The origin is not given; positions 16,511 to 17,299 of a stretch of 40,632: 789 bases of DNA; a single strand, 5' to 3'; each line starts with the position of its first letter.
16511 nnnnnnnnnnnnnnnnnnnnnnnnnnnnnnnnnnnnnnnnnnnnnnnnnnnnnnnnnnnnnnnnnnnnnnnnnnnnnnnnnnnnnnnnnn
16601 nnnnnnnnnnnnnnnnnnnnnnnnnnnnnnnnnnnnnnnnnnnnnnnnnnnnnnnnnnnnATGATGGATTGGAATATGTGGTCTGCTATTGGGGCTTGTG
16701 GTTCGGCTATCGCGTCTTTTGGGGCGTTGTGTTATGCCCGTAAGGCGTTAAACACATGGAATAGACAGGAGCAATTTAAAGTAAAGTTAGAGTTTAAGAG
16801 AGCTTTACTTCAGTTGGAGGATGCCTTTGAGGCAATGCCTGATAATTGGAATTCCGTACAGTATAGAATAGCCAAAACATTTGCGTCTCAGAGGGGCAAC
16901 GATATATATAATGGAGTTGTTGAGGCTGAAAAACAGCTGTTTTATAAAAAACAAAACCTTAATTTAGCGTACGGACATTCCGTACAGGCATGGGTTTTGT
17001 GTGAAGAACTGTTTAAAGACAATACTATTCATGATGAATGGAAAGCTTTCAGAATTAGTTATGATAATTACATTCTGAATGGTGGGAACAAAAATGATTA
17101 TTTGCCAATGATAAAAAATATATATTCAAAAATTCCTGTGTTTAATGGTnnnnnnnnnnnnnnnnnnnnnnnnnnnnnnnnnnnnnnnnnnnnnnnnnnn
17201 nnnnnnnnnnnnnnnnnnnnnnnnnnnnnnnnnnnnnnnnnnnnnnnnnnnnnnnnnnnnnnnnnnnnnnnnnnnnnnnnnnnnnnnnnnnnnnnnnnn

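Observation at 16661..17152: AT-rich membrane-anchored moron between the lysis cassette and the packaging genes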

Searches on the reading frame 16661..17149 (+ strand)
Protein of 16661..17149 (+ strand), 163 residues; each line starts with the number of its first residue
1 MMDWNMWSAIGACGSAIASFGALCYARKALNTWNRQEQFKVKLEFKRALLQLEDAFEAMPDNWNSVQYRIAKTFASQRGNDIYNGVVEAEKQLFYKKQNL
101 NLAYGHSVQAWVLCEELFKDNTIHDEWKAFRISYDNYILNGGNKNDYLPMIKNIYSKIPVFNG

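Call 4: search_protein_families(library=pfam, proteins=[window:16661-17149:+], max_evalue=0.01)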
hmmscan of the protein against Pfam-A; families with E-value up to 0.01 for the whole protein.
window:16661-17149:+ (163 aa): 0 families

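Call 5: search_protein_families(library=phrogs, proteins=[window:16661-17149:+], max_evalue=0.01)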
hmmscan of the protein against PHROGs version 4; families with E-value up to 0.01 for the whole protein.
window:16661-17149:+ (163 aa): 1 family
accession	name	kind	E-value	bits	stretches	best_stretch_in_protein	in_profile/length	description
phrog_6169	-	unknown function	1.3e-63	214.9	1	1-162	4-164/165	-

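Call 6: search_protein_families(library=padloc, proteins=[window:16661-17149:+], max_evalue=1)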
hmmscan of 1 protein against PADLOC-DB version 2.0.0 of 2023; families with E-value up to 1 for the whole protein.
window:16661-17149:+ (163 aa): 0 families

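Call 7: search_protein_families(library=ncbifam, proteins=[window:16661-17149:+], max_evalue=1)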
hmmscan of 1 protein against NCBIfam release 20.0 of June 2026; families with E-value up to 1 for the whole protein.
window:16661-17149:+ (163 aa): 3 families
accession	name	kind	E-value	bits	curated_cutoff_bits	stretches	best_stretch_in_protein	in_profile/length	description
NF003444.0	PRK04984.1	equivalog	0.0058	16.2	189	1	27-97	105-175/239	fatty acid metabolism transcriptional regulator FadR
TIGR02812.1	fadR_gamma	equivalog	0.03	14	249.2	1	34-97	111-174/235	fatty acid metabolism transcriptional regulator FadR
NF002033.0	PRK00861.1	subfamily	0.13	10.9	293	1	19-53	162-196/328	putative lipid kinase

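Call 8: search_dna_similar(query=window:16661-17149:+, collection=phages, mode=protein, max_rows=40)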
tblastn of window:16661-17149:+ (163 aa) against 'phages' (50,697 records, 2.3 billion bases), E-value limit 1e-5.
Records with a match: 2; places in all: 2; records where one place covers at least 80% of the query: 2.
Best place of each record, by identity: <60% 2.
By first word of the organism name: Salmonella 2.
By host as written in the record: Salmonella enterica 2.
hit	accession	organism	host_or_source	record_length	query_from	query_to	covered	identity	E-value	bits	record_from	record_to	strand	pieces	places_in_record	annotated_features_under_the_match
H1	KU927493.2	Salmonella phage 118970_sal3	Salmonella enterica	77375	3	163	99%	28.1%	2e-6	52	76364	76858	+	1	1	hypothetical protein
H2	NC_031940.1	Salmonella phage 118970_sal3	Salmonella enterica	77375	3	163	99%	28.1%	2e-6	52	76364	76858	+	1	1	hypothetical protein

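Call 13: find_homologous_proteins(query=window:16661-17149:+, max_evalue=0.001)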
Query window:16661-17149:+ (163 aa): 4 proteins with E <= 0.001 among 13 candidates.
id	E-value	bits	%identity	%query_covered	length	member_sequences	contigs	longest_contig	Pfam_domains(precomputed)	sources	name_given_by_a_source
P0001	4.1e-107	373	99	100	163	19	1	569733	-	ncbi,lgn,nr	ncbi:TPA: hypothetical protein L7209_000889 [Escherichia coli]|nr:hypothetical protein [Escherichia 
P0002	3.6e-91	322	87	100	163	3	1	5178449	-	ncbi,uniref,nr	ncbi:hypothetical protein [Citrobacter freundii]|uniref:hypothetical protein n=1 Tax=Citrobacter fre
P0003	1.6e-65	238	70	99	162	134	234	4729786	-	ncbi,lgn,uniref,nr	ncbi:hypothetical protein YG12_22610 [Salmonella enterica subsp. enterica serovar Derby]|uniref:DUF4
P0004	2.2e-24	104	69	47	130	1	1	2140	-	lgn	-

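Call 15: search_protein_families(library=pfam, proteins=[window:16661-17149:+, P0001, P0002, P0003, P0004], max_evalue=10)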
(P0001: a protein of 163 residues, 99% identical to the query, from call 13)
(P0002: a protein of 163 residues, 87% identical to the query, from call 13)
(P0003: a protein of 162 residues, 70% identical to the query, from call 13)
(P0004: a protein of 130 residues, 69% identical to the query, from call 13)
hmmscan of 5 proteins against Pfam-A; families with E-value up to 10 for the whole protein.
window:16661-17149:+ (163 aa): 2 families
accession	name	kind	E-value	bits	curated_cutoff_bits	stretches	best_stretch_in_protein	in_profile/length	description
PF07840.17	FadR_C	-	0.058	13.7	23.6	1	34-96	41-103/164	FadR C-terminal domain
PF10732.14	DUF2524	-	0.067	13.9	25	1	22-62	17-56/84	Protein of unknown function (DUF2524)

P0001 (163 aa): 1 family
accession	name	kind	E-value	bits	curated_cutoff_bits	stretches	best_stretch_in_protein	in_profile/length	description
PF10732.14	DUF2524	-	0.084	13.6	25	1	22-62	17-56/84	Protein of unknown function (DUF2524)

P0002 (163 aa): 1 family
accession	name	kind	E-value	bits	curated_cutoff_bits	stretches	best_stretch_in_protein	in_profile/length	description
PF10732.14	DUF2524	-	0.1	13.4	25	1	22-61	17-55/84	Protein of unknown function (DUF2524)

P0003 (162 aa): 3 families
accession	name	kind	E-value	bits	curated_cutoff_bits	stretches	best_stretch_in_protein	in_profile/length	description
PF25253.1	DUF7855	-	0.036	14.9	27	1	26-105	11-94/112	Family of unknown function (DUF7855)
PF10732.14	DUF2524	-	0.039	14.7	25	1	23-65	18-59/84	Protein of unknown function (DUF2524)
PF00109.32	ketoacyl-synt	-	0.079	13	20.8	1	44-97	21-79/252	Beta-ketoacyl synthase, N-terminal domain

P0004 (130 aa): 0 families

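Call 16: list_cluster_members(proteins=[P0003, P0001, P0002])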
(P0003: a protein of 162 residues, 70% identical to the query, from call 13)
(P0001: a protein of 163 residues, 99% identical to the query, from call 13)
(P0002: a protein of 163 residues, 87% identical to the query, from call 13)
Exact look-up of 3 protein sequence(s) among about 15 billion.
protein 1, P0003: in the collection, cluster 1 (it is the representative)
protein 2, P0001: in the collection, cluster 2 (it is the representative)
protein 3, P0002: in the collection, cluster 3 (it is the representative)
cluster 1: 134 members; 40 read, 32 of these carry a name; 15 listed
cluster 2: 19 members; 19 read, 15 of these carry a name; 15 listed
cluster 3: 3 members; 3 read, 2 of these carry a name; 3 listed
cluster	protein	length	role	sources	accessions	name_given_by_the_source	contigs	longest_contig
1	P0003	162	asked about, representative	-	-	hypothetical protein YG12_22610 [Salmonella enterica subsp. enterica serovar Derby] | DUF4760 domain-containing protein n=1 Tax=Salmonella derby TaxID=28144 ... | hypothetical protein [Salmonella enterica]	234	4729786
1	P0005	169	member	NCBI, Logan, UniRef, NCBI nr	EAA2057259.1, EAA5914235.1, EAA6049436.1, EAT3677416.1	hypothetical protein F1H35_14490 [Salmonella enterica] | Uncharacterized protein n=1 Tax=Salmonella enterica TaxID=28901 RepID=A0A5Y5JT48_SALER | hypothetical protein [Salmonella enterica]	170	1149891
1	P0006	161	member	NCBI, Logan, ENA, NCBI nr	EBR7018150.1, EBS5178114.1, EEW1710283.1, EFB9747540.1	TPA: hypothetical protein J0601_001643 [Escherichia coli] | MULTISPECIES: hypothetical protein [Enterobacteriaceae]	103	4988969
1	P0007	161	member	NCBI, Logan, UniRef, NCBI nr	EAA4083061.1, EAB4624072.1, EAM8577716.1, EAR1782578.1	hypothetical protein AT000_19225 [Salmonella enterica] | DUF4760 domain-containing protein n=2 Tax=Salmonella enterica TaxID=28901 ... | hypothetical protein [Salmonella enterica]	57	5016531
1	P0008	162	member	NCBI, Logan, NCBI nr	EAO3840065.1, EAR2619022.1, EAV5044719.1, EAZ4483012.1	hypothetical protein CCP78_001352 [Salmonella enterica subsp. enterica serovar Sandiego] | hypothetical protein [Salmonella enterica]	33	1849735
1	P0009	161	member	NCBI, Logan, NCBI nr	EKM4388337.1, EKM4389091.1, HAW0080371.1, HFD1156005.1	TPA: hypothetical protein JLI35_002069 [Escherichia coli] | hypothetical protein [Shigella sonnei]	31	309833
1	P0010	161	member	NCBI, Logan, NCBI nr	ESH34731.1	hypothetical protein SEED0626_00415 [Salmonella enterica subsp. enterica serovar Derby] | hypothetical protein SEED0626_00415 [Salmonella enterica subsp. enterica serovar Derby ...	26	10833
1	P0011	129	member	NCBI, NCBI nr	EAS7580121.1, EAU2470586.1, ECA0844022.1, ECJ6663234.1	hypothetical protein QE887_003479, partial [Salmonella enterica subsp. enterica serovar ... | hypothetical protein [Salmonella enterica]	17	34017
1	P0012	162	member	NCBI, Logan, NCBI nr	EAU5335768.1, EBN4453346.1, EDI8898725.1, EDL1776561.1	hypothetical protein GEM41_19045 [Salmonella enterica] | hypothetical protein [Salmonella enterica]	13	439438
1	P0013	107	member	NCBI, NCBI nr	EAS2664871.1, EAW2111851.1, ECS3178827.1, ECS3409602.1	hypothetical protein DNB90_004475, partial [Salmonella enterica subsp. enterica serovar ... | hypothetical protein [Salmonella enterica]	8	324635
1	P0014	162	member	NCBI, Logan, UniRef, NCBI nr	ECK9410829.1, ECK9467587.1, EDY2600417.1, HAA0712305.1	TPA_asm: hypothetical protein GDM61_20750 [Salmonella enterica subsp. enterica serovar ... | Uncharacterized protein n=2 Tax=Salmonella enterica TaxID=28901 RepID=A0A764QUS9_SALER | hypothetical protein [Salmonella enterica subsp. enterica serovar Typhisuis str. ...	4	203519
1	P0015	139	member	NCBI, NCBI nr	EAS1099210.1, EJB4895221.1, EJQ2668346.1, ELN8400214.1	hypothetical protein MT113_004571, partial [Salmonella enterica subsp. enterica serovar ... | hypothetical protein [Salmonella enterica]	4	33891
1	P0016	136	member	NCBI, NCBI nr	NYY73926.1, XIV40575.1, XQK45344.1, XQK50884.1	hypothetical protein AB2G98_00320 [Escherichia coli] | hypothetical protein [Escherichia coli]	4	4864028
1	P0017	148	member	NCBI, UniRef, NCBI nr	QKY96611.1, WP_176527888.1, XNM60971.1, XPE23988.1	hypothetical protein ACNKHR_30130 [Shigella flexneri] | hypothetical protein n=2 Tax=Enterobacterales TaxID=91347 RepID=UPI001596F0CA | hypothetical protein [Shigella sonnei]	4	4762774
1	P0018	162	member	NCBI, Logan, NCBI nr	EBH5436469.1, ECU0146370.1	hypothetical protein C4L02_08040 [Salmonella enterica] | hypothetical protein [Salmonella enterica]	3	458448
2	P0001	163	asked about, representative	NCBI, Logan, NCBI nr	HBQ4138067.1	TPA: hypothetical protein L7209_000889 [Escherichia coli] | hypothetical protein [Escherichia coli]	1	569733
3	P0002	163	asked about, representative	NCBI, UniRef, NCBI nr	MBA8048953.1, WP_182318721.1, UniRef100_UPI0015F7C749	hypothetical protein [Citrobacter freundii] | hypothetical protein n=1 Tax=Citrobacter freundii TaxID=546 RepID=UPI0015F7C749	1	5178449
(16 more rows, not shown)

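Call 33: predict_structure(alignment_id=A1)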
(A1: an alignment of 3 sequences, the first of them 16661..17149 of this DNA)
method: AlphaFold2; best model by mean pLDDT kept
length: 163 residues; sequences in the alignment: 3
mean_pLDDT: 46.5   pTM: 0.32
mean pLDDT of the five models: 46.5, 45.9, 45.5, 44.4, 42.6
residues with pLDDT >= 90: 0; 70-90: 0; 50-70: 44; < 50: 119
segments of 3 or more residues with pLDDT < 50: 1-33, 52-72, 74-76, 78-86, 88-102, 104-120, 134-139, 158-163
pLDDT, mean of each block of 10 residues (from residue 1): 33 44 44 51 51 47 41 45 46 46 48 44 52 50 52 53 37
secondary structure, 60 per line:
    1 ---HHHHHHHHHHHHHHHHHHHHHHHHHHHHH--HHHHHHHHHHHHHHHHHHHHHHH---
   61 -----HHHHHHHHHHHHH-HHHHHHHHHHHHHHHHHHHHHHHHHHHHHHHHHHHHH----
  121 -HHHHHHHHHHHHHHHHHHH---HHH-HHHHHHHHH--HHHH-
elements in order: H4-32 H35-57 H66-78 H80-116 H122-140 H148-156 H159-162

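Call 35: search_protein_representatives(alignment_id=A1)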
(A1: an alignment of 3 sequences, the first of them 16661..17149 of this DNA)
Query: 3 sequences, 163 profile positions. Proteins with E-value up to 0.001 (for the whole library): 45; up to 1e-10: 27; up to 1e-30: 1. The best 45 are listed.
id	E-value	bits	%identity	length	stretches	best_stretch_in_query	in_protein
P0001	1.2e-101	353.8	-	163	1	1-163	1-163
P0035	6.9e-30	120.5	-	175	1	3-159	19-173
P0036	9.4e-30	120.1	-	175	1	3-161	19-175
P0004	1.2e-29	119.7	-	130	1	2-60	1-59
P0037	2.2e-29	118.8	-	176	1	3-158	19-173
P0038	2.6e-28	115.4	-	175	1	3-160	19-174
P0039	3.5e-22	95.5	-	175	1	3-161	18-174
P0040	5.0e-22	95.0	-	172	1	2-161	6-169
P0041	7.0e-22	94.5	-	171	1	2-162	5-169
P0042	5.9e-20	88.2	-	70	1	94-146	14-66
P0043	7.0e-20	88.0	-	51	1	2-41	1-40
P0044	2.5e-18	82.9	-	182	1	3-161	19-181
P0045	7.7e-18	81.3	-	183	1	3-161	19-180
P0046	8.9e-17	77.9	-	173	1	3-155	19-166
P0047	1.1e-16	77.5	-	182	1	5-157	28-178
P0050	2.0e-16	76.7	-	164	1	6-162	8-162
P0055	6.8e-15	71.8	-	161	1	2-162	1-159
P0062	2.6e-08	50.4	-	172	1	9-151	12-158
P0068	2.7e-06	43.8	-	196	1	3-161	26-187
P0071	7.3e-06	42.4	-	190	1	3-160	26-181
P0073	4.6e-05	39.8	-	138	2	7-79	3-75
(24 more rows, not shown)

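Call 37: search_protein_families(library=pfam, alignment_id=A2, max_evalue=1)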
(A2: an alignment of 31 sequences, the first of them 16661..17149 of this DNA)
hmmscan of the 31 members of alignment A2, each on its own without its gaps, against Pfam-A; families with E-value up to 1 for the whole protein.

A. member 1, window:16661-17149:+ (163 aa): 2 families
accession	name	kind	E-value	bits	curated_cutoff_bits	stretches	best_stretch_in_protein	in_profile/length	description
PF07840.17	FadR_C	-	0.058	13.7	23.6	1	34-96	41-103/164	FadR C-terminal domain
PF10732.14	DUF2524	-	0.067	13.9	25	1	22-62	17-56/84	Protein of unknown function (DUF2524)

B. families by the number of members that match (of 31 scanned): 37 families (the first 25 are shown)
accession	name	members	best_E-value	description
PF18895.5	T4SS_pilin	4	0.018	Type IV secretion system pilin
PF10732.14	DUF2524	3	0.039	Protein of unknown function (DUF2524)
PF20059.4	DUF6458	1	0.01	Domain of unknown function (DUF6458)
PF05450.20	Nicastrin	1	0.017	Nicastrin large lobe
PF02932.22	Neur_chan_memb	1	0.021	Neurotransmitter-gated ion-channel transmembrane region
PF19047.5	HOOK_N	1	0.021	HOOK domain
PF18548.6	MetOD2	1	0.029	Metanogen output domain 2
PF22732.2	MSL3_chromo-like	1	0.035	MSL3 chromodomain-like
PF25253.1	DUF7855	1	0.036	Family of unknown function (DUF7855)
PF08028.16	Acyl-CoA_dh_2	1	0.038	Acyl-CoA dehydrogenase, C-terminal domain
PF11190.13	DUF2976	1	0.038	Protein of unknown function (DUF2976)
PF05281.16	Secretogranin_V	1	0.047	Neuroendocrine protein 7B2 precursor (Secretogranin V)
PF21273.3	SNX17-27-31_F1_FERM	1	0.055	Sortin nexin 17/27/31, FERM domain, F1 lobe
PF07840.17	FadR_C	1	0.058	FadR C-terminal domain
PF19560.4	DUF6082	1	0.062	Family of unknown function (DUF6082)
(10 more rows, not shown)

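Call 38: search_solved_structures(query=A2, max_evalue=10)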
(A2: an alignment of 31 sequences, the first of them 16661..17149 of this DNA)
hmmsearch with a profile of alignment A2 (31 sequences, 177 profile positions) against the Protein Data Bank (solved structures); distinct sequences matched with E-value up to 10: 14.
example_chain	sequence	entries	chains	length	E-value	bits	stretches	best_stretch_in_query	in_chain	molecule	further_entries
3jqh_A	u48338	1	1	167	0.02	17.9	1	60-120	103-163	C-type lectin domain family 4 member M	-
4xiz_M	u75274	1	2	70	0.092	15.7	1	110-167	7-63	Mitochondrial distribution and morphology protein 35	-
4ytv_A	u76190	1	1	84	0.11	15.5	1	109-168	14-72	Mitochondrial distribution and morphology protein 35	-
4ytw_A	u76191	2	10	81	0.11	15.5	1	109-168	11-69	Mitochondrial distribution and morphology protein 35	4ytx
4xhr_N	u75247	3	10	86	0.13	15.2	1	109-168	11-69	Mitochondrial distribution and morphology protein 35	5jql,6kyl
6e11_1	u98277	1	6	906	0.44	13.5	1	76-167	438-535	Heat shock protein 101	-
6e10_1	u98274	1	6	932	0.47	13.4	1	76-167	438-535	Heat shock protein 101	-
1uuq_A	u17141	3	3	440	0.58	13.1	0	132-171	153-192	MANNOSYL-OLIGOSACCHARIDE GLUCOSIDASE | MAN5A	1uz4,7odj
9ugr_A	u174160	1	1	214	0.74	12.8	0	109-168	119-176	Syn-F4-Link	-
3cmg_A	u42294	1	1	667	1.1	12.3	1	48-78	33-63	Putative beta-galactosidase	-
5z1a_A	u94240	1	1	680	1.1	12.2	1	48-78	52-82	Putative beta-galactosidase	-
8bd1_B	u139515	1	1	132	1.4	11.9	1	119-152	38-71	SMI1/KNR4 family protein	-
3vjf_A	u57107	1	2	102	2.6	11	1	110-169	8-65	WA20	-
5t5h_k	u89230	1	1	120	7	9.6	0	51-115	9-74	60S ribosomal protein L35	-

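Call 45: find_encoding_contigs(protein=P0035, flank=6000, max_places=4)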
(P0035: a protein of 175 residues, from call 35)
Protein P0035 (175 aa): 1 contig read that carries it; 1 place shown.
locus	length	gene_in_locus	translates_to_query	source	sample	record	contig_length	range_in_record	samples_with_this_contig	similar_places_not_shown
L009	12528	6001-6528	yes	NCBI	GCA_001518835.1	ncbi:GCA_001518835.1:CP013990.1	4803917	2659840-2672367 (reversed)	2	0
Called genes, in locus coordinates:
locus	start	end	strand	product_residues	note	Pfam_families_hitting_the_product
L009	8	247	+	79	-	-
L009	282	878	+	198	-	PF07105:DUF1367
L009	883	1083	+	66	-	-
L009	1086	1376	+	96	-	PF07102:YbcO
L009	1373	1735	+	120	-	PF05866:RusA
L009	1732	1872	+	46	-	PF26818:Phage_YlcG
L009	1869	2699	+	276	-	PF27659:CHP02642 (faint), PF03589:Antiterm, PF00684:DnaJ_CXXCXGXG (faint), PF03589:Antiterm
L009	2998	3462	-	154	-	-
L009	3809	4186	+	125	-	PF16931:Phage_holin_8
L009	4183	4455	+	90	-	PF05449:Phage_holin_3_7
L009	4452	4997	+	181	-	PF05838:Glyco_hydro_108, PF09374:PG_binding_3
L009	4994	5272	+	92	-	-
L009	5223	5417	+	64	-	-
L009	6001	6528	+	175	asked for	-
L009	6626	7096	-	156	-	-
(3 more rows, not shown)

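Call 46: find_encoding_contigs(protein=P0040, flank=6000, max_places=4)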
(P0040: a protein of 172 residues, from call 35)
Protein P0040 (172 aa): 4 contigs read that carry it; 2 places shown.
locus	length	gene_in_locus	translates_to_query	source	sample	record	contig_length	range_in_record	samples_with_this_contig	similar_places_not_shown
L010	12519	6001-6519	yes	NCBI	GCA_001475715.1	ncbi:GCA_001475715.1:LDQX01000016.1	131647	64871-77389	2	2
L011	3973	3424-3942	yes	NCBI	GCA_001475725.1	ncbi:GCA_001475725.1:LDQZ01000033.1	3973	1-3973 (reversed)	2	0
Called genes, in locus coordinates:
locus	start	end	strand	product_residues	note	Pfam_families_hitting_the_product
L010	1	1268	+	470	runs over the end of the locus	PF00772:DnaB, PF13481:AAA_25 (weak), PF03796:DnaB_C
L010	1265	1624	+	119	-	PF05866:RusA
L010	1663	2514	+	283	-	PF03589:Antiterm, PF00684:DnaJ_CXXCXGXG (faint), PF03589:Antiterm, PF27659:CHP02642 (weak)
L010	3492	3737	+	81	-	-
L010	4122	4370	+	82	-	PF04971:Phage_holin_2_1, PF16080:Phage_holin_2_3 (weak)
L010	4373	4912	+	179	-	PF00959:Phage_lysozyme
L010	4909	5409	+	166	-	PF03245:Phage_lysis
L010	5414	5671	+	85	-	-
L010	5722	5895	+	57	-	-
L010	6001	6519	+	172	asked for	-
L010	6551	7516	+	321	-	PF03592:Terminase_2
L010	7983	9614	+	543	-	-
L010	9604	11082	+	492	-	PF06381:Phage_portal_3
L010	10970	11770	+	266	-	PF04233:Phage_Mu_F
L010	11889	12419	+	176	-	PF10908:Tlde1_dom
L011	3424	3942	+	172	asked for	-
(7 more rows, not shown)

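Call 47: find_encoding_contigs(protein=P0044, flank=6000, max_places=3)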
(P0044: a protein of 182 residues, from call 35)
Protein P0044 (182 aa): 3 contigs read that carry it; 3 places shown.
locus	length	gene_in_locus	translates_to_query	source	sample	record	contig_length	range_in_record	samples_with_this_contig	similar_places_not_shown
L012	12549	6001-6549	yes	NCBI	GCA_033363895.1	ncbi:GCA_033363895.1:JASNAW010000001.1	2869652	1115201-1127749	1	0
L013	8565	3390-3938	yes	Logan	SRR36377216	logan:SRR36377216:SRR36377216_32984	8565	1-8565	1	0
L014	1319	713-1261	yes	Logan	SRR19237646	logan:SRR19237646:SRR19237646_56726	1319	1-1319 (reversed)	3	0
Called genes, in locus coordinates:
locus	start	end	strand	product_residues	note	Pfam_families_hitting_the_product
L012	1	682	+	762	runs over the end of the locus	PF00145:DNA_methylase (faint)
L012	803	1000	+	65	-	-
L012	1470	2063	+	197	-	PF07105:DUF1367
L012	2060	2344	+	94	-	PF07102:YbcO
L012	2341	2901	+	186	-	PF06576:DUF1133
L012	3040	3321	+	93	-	-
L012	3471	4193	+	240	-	PF25680:Mom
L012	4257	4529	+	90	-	-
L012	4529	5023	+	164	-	PF00959:Phage_lysozyme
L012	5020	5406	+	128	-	PF10828:DUF2570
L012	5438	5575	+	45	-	PF23793:LysC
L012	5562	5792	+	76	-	-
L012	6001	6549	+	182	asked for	-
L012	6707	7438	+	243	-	PF03592:Terminase_2 (weak)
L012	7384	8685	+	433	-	PF04466:Terminase_3, PF17288:Terminase_3C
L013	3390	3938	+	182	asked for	-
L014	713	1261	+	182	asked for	-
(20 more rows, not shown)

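Call 48: find_encoding_contigs(protein=P0050, flank=6000, max_places=3)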
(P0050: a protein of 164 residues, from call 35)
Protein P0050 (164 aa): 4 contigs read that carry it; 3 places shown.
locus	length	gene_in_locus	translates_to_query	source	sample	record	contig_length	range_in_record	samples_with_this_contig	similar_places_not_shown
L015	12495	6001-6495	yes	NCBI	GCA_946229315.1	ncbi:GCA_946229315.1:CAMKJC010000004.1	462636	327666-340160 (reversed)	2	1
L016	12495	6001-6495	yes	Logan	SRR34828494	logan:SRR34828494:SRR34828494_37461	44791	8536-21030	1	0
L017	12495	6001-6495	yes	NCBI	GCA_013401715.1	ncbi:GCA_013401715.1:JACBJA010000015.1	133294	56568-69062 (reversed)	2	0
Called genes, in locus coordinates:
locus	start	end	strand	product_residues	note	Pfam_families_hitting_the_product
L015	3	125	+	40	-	-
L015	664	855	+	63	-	-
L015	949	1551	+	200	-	PF07105:DUF1367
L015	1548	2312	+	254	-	PF01507:PAPS_reduct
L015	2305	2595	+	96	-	PF07102:YbcO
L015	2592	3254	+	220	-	PF06323:Phage_antiter_Q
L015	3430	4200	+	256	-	-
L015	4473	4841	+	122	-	PF16931:Phage_holin_8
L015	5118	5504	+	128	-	PF13539:Peptidase_M15_4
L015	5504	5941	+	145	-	PF03245:Phage_lysis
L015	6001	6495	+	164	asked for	-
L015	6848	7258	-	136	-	-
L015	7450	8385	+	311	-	PF02195:ParB_N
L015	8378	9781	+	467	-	PF02195:ParB_N (weak), PF13489:Methyltransf_23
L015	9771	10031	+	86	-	-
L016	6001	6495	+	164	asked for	-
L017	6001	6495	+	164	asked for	-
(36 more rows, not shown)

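Call 49: find_encoding_contigs(protein=P0068, flank=6000, max_places=3)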
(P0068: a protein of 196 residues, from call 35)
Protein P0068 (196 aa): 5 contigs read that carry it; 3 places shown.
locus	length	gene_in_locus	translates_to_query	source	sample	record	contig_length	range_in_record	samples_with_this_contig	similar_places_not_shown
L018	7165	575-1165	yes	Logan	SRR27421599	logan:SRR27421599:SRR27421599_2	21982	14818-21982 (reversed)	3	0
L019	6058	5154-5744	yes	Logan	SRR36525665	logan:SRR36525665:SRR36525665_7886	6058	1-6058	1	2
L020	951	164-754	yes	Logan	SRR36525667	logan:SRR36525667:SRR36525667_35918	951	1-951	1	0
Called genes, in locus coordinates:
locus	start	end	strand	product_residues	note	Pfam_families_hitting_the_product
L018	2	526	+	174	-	?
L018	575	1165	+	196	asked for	-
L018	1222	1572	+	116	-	PF01844:HNH, PF14279:HNH_5 (weak)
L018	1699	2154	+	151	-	PF05119:Terminase_4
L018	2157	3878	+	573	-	PF03354:TerL_ATPase, PF20441:TerL_nuclease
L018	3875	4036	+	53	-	-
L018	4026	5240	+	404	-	PF04860:Phage_portal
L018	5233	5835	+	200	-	PF04586:Peptidase_S78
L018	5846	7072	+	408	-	PF05065:Phage_capsid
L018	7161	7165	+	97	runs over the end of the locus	PF05135:Phage_connect_1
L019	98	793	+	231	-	PF06323:Phage_antiter_Q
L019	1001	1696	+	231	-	-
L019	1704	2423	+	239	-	PF27470:TfpB (weak)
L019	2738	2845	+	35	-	-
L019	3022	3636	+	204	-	-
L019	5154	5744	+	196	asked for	-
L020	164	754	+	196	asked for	-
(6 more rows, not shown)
